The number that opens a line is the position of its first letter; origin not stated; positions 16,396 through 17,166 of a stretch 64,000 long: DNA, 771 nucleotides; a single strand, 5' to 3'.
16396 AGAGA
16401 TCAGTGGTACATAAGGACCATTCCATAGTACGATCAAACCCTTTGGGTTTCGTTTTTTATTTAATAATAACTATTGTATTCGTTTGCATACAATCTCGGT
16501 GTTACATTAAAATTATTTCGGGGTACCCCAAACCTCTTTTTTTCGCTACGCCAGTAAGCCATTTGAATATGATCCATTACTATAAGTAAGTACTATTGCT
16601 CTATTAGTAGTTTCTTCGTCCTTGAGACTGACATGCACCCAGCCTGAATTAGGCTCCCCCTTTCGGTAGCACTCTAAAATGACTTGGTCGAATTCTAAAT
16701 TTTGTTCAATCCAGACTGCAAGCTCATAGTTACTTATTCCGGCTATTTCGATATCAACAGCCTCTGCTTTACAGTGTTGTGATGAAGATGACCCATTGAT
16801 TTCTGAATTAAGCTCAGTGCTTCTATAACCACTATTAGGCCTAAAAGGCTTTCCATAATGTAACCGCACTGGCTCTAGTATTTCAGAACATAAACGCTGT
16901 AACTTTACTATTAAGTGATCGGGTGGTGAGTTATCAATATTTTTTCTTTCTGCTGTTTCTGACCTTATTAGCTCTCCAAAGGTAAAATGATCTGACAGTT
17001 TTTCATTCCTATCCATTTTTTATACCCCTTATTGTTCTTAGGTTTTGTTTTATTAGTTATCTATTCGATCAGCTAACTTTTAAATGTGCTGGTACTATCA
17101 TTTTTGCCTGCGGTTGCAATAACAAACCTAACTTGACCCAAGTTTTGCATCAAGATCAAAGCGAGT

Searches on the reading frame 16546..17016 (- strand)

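Call 19: search_protein_families(library=pfam, proteins=[window:16546-17016:-], max_evalue=0.00001)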
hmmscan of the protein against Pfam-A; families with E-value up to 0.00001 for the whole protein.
window:16546-17016:- (156 aa): 1 family
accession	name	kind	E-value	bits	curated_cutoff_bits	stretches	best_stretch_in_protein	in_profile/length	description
PF08291.16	Peptidase_M15_3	-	8.5e-18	64.9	23.2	1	10-113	2-98/108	Peptidase M15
